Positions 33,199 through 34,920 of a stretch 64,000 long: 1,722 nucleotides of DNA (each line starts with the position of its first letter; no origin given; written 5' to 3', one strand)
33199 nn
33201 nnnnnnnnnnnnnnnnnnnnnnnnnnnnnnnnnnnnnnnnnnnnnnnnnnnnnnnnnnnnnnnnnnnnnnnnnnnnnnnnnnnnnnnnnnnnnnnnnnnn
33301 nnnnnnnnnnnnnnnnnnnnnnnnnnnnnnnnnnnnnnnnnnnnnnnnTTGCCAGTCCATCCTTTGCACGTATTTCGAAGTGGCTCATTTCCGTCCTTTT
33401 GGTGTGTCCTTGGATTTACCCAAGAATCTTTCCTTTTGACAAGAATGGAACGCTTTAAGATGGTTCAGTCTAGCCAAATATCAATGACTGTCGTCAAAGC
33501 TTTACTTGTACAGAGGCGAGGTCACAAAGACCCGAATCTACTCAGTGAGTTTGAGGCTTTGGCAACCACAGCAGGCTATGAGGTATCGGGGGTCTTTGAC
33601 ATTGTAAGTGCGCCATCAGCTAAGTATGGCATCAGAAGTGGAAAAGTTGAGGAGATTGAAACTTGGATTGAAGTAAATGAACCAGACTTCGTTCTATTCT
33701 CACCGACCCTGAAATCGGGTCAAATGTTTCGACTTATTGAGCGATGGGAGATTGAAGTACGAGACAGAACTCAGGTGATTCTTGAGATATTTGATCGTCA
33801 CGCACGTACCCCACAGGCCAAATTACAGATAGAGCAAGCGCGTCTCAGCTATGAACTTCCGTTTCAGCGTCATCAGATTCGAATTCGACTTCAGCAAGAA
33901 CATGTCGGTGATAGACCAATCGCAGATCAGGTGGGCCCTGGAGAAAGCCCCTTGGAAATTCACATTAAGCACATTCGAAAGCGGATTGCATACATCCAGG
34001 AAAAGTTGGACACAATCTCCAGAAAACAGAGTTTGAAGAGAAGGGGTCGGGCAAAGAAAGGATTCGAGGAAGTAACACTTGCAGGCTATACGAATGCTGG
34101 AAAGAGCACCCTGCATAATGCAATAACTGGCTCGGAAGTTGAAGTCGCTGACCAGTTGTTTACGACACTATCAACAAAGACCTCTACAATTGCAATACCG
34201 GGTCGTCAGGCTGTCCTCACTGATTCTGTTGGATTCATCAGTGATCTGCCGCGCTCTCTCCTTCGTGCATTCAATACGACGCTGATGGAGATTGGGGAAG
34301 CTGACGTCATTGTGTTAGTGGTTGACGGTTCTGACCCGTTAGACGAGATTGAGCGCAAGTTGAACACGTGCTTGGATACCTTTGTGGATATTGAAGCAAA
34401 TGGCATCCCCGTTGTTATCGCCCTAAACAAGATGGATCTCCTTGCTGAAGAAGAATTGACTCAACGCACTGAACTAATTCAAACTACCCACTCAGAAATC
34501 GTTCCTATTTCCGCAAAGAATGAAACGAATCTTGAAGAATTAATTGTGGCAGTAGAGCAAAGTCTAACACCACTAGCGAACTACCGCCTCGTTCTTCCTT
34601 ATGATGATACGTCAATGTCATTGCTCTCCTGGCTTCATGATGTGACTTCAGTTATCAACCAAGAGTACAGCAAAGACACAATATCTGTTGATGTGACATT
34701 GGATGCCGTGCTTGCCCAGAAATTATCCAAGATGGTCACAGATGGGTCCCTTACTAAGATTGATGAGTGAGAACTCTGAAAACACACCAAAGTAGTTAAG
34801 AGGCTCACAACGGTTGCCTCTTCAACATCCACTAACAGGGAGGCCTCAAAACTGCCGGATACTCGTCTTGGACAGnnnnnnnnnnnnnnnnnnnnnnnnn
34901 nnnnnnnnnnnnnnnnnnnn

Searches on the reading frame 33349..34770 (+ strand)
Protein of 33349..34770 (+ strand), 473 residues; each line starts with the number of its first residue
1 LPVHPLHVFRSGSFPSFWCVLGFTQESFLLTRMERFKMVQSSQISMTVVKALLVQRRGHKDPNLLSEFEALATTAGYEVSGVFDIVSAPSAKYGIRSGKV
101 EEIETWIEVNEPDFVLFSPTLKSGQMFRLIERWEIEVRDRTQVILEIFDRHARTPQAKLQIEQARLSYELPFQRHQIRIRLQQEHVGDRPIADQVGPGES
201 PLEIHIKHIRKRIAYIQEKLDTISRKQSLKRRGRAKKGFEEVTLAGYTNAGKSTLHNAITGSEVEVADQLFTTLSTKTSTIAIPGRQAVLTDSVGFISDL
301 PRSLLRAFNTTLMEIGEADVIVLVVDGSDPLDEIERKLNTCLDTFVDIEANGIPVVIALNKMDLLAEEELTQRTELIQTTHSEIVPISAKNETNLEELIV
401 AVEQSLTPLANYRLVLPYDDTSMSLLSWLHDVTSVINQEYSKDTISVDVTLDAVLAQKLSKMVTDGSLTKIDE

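Call 16: search_protein_families(library=ncbifam, proteins=[window:33349-34770:+], max_evalue=0.00001)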
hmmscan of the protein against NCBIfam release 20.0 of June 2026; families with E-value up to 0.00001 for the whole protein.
window:33349-34770:+ (473 aa): 21 families
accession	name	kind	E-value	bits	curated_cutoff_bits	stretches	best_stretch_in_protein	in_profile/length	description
TIGR03156.1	GTP_HflX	equivalog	1.7e-84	283.8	216.75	1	57-405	8-350/351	GTPase HflX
NF008280.0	PRK11058.1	equivalog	1.1e-60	205.6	441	1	59-462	21-417/426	ribosome rescue GTPase HflX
NF000908.1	PRK00089.1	equivalog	3.5e-20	72.4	237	1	242-407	6-168/291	GTPase Era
TIGR03594.1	GTPase_EngA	equivalog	2.9e-17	62.8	306.7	1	236-405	172-345/432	ribosome biogenesis GTPase Der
NF008956.1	PRK12299.1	equivalog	3.1e-16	59.3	300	1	241-406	160-325/327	GTPase ObgE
NF008955.0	PRK12297.1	equivalog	2.3e-15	56.5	406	1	240-413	160-335/429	GTPase ObgE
TIGR02729.1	Obg_CgtA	equivalog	3.1e-15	56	280.25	1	241-405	159-327/329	Obg family GTPase CgtA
TIGR00436.1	era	equivalog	1.1e-14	54.5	116.25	1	242-408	3-165/270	GTPase Era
TIGR00231.1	small_GTP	domain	2e-13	50.4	42.5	1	242-403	6-163/164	GTP-binding protein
TIGR03918.1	GTP_HydF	equivalog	8.7e-13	47.9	325.55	1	241-406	9-167/392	[FeFe] hydrogenase H-cluster maturation GTPase HydF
NF002828.0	PRK03003.1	equivalog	2e-12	46.5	631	1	201-407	178-384/477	ribosome biogenesis GTPase Der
TIGR00437.1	feoB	equivalog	9.1e-12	44.5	315.65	1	246-444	1-177/594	ferrous iron transport protein B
NF007171.0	PRK09602.1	subfamily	7.1e-11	41.6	387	1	241-277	4-40/397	YchF-related putative GTPase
NF007071.0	PRK09518.1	equivalog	1.2e-10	40.6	953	1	221-407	425-615/706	bifunctional cytidylate kinase/GTPase Der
NF003661.0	PRK05291.1-3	equivalog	2e-10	40.6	380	1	207-406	187-370/448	tRNA uridine-5-carboxymethylaminomethyl(34) synthesis GTPase MnmE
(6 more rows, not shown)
